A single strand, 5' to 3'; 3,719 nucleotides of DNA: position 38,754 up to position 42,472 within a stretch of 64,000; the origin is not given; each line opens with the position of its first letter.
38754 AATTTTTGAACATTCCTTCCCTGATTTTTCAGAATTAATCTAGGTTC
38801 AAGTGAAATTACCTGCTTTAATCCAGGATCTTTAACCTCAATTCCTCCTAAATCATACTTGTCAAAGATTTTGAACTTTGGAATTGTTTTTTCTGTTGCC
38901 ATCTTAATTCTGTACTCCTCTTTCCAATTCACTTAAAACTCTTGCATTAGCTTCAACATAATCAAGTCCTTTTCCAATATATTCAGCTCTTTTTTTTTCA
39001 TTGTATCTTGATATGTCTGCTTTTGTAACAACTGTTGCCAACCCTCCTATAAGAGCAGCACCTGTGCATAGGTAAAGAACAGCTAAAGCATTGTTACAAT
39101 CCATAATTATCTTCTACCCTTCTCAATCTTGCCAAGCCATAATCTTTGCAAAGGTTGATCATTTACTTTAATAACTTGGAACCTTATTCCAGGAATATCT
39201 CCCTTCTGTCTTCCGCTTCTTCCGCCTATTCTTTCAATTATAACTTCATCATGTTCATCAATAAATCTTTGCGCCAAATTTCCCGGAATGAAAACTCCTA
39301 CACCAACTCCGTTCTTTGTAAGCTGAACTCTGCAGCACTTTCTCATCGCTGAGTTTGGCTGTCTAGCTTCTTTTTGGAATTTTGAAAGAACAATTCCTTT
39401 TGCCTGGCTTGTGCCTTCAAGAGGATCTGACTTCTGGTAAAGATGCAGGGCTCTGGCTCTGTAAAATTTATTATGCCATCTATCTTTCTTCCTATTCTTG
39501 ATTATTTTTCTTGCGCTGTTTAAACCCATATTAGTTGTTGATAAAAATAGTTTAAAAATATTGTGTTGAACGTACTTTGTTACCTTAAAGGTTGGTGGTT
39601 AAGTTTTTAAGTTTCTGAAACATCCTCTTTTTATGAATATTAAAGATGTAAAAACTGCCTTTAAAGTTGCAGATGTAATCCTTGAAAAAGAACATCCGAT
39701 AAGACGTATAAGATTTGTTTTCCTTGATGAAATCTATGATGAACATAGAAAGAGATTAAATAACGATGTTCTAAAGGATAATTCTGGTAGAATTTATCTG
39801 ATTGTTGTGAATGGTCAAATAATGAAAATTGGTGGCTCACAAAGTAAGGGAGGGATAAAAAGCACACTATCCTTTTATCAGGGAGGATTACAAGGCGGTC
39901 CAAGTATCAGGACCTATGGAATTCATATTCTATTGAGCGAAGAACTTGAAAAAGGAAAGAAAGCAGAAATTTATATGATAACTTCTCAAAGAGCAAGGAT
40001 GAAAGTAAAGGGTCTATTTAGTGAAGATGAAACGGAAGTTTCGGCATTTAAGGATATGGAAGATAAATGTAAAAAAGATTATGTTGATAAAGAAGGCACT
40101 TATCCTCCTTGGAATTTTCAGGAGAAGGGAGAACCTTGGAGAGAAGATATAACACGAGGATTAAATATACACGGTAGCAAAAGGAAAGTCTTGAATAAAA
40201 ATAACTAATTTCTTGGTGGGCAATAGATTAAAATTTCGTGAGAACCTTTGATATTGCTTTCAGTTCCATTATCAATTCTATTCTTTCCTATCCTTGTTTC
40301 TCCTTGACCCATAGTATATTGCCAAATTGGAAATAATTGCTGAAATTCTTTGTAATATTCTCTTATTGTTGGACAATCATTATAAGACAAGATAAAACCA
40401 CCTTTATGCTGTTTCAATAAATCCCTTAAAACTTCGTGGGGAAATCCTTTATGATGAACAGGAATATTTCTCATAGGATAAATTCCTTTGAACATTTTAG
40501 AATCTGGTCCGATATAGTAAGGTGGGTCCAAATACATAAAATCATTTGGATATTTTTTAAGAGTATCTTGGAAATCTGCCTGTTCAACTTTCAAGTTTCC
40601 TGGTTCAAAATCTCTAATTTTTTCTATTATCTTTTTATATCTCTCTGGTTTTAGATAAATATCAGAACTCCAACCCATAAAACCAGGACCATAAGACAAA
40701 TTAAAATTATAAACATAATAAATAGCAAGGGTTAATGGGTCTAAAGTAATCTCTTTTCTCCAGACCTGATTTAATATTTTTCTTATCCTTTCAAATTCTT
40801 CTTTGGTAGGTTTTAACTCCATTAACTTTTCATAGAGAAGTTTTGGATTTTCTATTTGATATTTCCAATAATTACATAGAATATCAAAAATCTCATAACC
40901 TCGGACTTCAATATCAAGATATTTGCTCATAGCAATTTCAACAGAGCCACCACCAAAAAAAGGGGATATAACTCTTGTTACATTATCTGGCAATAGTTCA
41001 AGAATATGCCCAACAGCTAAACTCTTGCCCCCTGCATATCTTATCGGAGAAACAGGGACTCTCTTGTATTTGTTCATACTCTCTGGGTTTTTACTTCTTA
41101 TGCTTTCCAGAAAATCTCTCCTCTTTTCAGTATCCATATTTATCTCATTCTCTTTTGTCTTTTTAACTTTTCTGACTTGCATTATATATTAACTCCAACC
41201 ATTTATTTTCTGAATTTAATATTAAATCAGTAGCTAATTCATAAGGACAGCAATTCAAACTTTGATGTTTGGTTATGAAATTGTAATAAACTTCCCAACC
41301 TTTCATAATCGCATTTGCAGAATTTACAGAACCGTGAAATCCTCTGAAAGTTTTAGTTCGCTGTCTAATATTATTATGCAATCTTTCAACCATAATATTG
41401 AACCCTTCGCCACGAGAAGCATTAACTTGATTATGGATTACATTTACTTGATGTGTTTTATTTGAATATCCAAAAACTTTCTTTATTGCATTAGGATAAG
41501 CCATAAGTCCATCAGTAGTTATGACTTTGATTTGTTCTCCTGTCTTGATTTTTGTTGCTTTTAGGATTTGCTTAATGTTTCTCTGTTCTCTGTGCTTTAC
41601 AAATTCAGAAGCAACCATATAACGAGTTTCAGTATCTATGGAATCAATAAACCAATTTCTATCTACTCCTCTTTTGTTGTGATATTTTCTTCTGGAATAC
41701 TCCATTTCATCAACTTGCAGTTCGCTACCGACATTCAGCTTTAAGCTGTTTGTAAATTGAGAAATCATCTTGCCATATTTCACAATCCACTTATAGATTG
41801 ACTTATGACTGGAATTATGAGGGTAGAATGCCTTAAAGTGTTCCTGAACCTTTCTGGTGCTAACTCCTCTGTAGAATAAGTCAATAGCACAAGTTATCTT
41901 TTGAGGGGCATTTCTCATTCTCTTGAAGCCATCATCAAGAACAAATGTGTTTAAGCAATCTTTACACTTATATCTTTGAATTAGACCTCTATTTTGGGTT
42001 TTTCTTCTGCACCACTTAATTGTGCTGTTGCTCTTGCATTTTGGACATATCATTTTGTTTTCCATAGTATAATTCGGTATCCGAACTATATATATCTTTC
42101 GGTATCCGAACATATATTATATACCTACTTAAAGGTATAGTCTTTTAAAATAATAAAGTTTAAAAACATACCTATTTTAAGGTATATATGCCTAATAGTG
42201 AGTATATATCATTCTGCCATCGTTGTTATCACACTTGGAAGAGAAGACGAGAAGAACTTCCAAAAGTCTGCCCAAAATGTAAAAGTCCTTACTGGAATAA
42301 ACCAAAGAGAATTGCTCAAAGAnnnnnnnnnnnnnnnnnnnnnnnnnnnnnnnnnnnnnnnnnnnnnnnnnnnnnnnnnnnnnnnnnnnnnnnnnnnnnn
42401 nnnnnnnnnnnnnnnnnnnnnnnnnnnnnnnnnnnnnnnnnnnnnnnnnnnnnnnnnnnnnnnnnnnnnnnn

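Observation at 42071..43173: Doc (Fic-fold) toxin module inside the element, flanked by TTCGG-N3-CCGAA palindromic repeats, with a downstream-overlapping small ORF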

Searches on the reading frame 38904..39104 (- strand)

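Call 3: search_protein_families(library=pfam, proteins=[window:38904-39104:-], max_evalue=0.1)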
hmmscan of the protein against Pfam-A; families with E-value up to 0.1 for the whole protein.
window:38904-39104:- (66 aa): 1 family
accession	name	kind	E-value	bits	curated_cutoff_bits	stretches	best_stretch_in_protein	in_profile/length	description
PF14880.11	COX14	-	0.0017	18.6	25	1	13-43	21-51/59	Cytochrome oxidase c assembly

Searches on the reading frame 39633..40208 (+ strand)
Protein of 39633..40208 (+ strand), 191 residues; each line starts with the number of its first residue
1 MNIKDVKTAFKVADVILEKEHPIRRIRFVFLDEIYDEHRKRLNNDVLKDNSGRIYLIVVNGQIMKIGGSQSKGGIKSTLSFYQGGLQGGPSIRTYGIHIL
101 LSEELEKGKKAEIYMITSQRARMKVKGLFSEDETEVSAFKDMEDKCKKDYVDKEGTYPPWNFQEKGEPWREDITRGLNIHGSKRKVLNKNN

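Call 3: search_protein_families(library=pfam, proteins=[window:39633-40208:+], max_evalue=0.1)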
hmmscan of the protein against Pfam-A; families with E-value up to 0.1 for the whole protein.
window:39633-40208:+ (191 aa): 0 families
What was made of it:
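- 39633..40208 (+): 191-aa endonuclease-like cargo gene (probable restriction enzyme). No Pfam hit (call 3).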

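Call 7: search_protein_families(library=ncbifam, proteins=[window:39633-40208:+], max_evalue=0.1)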
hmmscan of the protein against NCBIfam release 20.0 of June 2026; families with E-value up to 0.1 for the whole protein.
window:39633-40208:+ (191 aa): 0 families

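Call 72: search_protein_families(library=padloc, proteins=[window:39633-40208:+], max_evalue=0.01)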
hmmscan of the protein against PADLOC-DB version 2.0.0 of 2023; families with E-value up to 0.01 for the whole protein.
window:39633-40208:+ (191 aa): 0 families

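Call 73: search_protein_families(library=phrogs, proteins=[window:39633-40208:+], max_evalue=0.01)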
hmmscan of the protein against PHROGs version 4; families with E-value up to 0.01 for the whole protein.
window:39633-40208:+ (191 aa): 1 family
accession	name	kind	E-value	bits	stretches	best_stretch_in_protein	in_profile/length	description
phrog_1111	-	DNA, RNA and nucleotide metabolism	1.3e-14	55.2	1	38-167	20-138/139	endonuclease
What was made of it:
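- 39633..40208 (+): phrog_1111 'endonuclease', E 1.3e-14 (call 73).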

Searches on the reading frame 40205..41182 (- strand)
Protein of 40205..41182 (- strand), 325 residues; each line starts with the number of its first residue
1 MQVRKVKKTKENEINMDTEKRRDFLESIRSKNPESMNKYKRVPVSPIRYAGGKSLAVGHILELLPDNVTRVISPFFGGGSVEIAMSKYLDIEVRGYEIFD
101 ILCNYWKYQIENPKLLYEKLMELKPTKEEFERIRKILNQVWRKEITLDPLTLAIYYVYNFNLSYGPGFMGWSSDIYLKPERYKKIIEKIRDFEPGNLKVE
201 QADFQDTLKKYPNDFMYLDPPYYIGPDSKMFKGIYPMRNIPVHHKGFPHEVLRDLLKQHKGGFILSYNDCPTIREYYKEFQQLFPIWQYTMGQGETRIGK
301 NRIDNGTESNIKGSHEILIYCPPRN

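Call 3: search_protein_families(library=pfam, proteins=[window:40205-41182:-], max_evalue=0.1)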
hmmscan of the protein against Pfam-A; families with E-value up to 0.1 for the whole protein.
window:40205-41182:- (325 aa): 2 families
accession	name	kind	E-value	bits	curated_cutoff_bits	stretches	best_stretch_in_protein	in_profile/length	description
PF02086.21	MethyltransfD12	-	3.5e-33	115.8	22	1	49-291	1-253/253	D12 class N6 adenine-specific DNA methyltransferase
PF08124.17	Lyase_8_N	-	0.089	12.3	24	0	102-140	108-145/323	Polysaccharide lyase family 8, N terminal alpha-helical domain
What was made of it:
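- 40205..41182 (-): D12-class N6-adenine DNA methyltransferase (type II R-M cargo). PF02086 3.5e-33 (call 3).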

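Call 7: search_protein_families(library=ncbifam, proteins=[window:40205-41182:-], max_evalue=0.1)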
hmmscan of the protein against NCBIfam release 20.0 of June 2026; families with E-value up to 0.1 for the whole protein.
window:40205-41182:- (325 aa): 1 family
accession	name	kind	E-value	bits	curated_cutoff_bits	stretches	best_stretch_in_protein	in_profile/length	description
TIGR00571.1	dam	subfamily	4.8e-14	52.7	114.85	1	46-281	4-240/267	Dam family site-specific DNA-(adenine-N6)-methyltransferase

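Call 72: search_protein_families(library=padloc, proteins=[window:40205-41182:-], max_evalue=0.01)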
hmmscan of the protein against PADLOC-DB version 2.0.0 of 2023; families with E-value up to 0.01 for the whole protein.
window:40205-41182:- (325 aa): 15 families
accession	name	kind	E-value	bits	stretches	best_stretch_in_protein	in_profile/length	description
PDLC03281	MTase_II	-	2.4e-113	376.9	1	12-319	4-306/309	Type II methyltransferase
PDLC03247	MTase_II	-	5.4e-33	112.4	1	45-308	4-259/282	Type II methyltransferase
PDLC03717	oMTase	-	1.9e-20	71.4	1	45-302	4-256/285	orphan methyltransferase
PDLC04018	PD-Lambda-5_B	-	9e-16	56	1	44-291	5-257/291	-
PDLC03294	MTase_II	-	9.6e-16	56.2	1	46-282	7-244/272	Type II methyltransferase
PDLC03287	MTase_II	-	7.7e-12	42.8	1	36-225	354-553/646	Type II methyltransferase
PDLC03735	oMTase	-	5.1e-11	40.5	2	47-140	11-109/284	orphan methyltransferase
PDLC03729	oMTase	-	1.8e-10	38.8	1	47-281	8-241/275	orphan methyltransferase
PDLC03383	MTase_II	-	1.6e-09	35.6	1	42-91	17-68/318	Type II methyltransferase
PDLC03261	MTase_II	-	1.3e-08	31.6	1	47-303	28-283/643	Type II methyltransferase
PDLC03358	MTase_II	-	3.8e-08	31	1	44-288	5-256/301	Type II methyltransferase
PDLC03266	MTase_II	-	8.1e-07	26.7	1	47-229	18-204/285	Type II methyltransferase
PDLC03302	MTase_II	-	8.9e-06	22.7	1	45-223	361-543/626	Type II methyltransferase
PDLC03341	MTase_II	-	3.3e-05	21.5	1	47-234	19-217/316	Type II methyltransferase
PDLC04019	PD-Lambda-5_B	-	0.0035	15.3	1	44-110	4-74/167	-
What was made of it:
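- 40205..41182 (-): PADLOC Type II MTase 2.4e-113 (call 72).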

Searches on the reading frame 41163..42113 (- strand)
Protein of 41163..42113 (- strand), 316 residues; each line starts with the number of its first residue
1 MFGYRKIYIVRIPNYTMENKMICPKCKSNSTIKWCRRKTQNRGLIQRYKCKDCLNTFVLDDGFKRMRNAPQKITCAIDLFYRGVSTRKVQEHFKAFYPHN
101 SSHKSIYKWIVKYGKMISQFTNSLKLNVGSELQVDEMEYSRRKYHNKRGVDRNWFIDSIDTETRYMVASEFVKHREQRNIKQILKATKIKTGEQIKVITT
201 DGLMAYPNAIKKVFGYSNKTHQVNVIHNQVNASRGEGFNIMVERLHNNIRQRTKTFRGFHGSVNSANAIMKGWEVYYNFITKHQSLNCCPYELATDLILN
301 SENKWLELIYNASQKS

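Call 3: search_protein_families(library=pfam, proteins=[window:41163-42113:-], max_evalue=0.1)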
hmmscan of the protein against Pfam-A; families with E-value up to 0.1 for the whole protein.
window:41163-42113:- (316 aa): 8 families
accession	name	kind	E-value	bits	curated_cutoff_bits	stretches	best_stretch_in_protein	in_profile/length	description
PF13610.12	DDE_Tnp_IS240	-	1.9e-08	35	27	1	159-279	24-135/139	DDE domain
PF00872.24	Transposase_mut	-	2.4e-06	27.1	21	1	65-231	96-260/379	Transposase, Mutator family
PF01610.23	DDE_Tnp_ISL3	-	0.0018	18.6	23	1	168-220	28-80/240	Transposase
PF13683.12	rve_3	-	0.012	15.8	26.5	1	239-289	16-65/67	Integrase core domain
PF09723.15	Zn_ribbon_8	-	0.023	15.1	34.4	0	48-75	6-29/41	Zinc ribbon domain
PF23571.1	GH3_M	-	0.042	14.4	23.6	0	166-207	7-53/75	GH3 family central domain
PF03811.18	Zn_ribbon_InsA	-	0.078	13.2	26.1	0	23-53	8-34/35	InsA N-terminal domain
PF08271.17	Zn_Ribbon_TF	-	0.084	12.9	29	0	21-32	1-12/43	TFIIB zinc-binding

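Call 7: search_protein_families(library=ncbifam, proteins=[window:41163-42065:-], max_evalue=0.1)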
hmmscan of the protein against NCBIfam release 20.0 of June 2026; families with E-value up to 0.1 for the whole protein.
window:41163-42065:- (300 aa): 8 families
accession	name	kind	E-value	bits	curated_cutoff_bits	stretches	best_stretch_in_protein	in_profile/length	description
NF033587.1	transpos_IS6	equivalog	1.7e-22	80.1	125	1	47-264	1-201/202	IS6 family transposase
NF033543.2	transpos_IS256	equivalog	3.1e-11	42.9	150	1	56-216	64-222/338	IS256 family transposase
NF033558.1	transpos_IS1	equivalog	3.3e-10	40.2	100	1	7-209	1-182/199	IS1 family transposase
NF033577.2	transpos_IS481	equivalog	4.8e-10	39.4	224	1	113-271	129-276/284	IS481 family transposase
NF041731.2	transpos_ISH6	equivalog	1e-05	24.5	240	1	69-211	129-261/414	ISH6 family transposase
NF050000.1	IS1_IS1595_Zn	domain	1.2e-05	25.7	28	1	7-43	1-33/34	IS1/IS1595 family N-terminal zinc-binding domain-containing protein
NF033550.5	transpos_ISL3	equivalog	0.00014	21.1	180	1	16-198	34-198/370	ISL3 family transposase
NF048018.1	IS256_N_4Cys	domain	0.0039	17.8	27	1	7-41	2-31/31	transposase-like zinc-binding domain-containing protein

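Call 72: search_protein_families(library=padloc, proteins=[window:41163-42065:-], max_evalue=0.01)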
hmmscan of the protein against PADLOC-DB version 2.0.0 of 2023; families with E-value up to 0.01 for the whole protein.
window:41163-42065:- (300 aa): 0 families

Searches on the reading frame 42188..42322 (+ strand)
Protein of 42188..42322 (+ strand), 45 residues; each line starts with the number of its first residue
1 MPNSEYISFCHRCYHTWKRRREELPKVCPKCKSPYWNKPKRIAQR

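Call 62: find_homologous_proteins(query=window:42188-42322:+, max_evalue=0.1)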
Query window:42188-42322:+ (45 aa): 6 proteins with E <= 0.1 among 6 candidates.
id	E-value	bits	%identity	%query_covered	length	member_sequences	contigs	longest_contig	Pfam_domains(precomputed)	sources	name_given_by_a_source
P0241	2.9e-8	50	71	76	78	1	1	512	-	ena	-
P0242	9.4e-8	49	68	76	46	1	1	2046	-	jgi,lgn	jgi:DNA-directed RNA polymerase subunit RPC12/RpoP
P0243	6.0e-7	46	67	71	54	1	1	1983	-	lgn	-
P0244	1.6e-5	42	55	82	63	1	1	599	-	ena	-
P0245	2.5e-5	41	71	69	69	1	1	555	-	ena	-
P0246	1.1e-4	39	71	69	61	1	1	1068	-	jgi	-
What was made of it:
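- Tried and rejected: It returned only six short stand-alone ribbons and no new toxin fusions (call 62).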

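Call 64: find_encoding_contigs(protein=P0242, flank=2000, max_places=3)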
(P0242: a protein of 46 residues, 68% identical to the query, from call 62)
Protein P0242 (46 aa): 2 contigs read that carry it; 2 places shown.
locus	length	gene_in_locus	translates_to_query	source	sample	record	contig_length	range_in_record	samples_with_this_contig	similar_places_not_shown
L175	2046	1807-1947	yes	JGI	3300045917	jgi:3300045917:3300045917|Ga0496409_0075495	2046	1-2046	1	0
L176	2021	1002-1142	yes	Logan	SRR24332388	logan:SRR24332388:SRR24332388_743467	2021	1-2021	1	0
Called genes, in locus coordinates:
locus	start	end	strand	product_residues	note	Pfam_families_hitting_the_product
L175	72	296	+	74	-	-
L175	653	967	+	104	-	-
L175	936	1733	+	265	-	-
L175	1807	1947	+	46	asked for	-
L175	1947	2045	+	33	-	?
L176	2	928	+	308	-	?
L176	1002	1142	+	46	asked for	-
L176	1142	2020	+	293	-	?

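Call 65: find_encoding_contigs(protein=P0243, flank=2000, max_places=3)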
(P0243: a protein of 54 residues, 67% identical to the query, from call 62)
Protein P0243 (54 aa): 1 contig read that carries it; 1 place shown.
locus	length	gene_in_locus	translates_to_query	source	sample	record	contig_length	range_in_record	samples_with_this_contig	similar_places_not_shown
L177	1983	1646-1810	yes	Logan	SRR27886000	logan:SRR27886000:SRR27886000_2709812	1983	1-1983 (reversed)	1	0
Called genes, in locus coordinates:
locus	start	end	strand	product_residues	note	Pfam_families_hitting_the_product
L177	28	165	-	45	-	-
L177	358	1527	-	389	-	PF09723:Zn_ribbon_8 (faint), PF01609:DDE_Tnp_1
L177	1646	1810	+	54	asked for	-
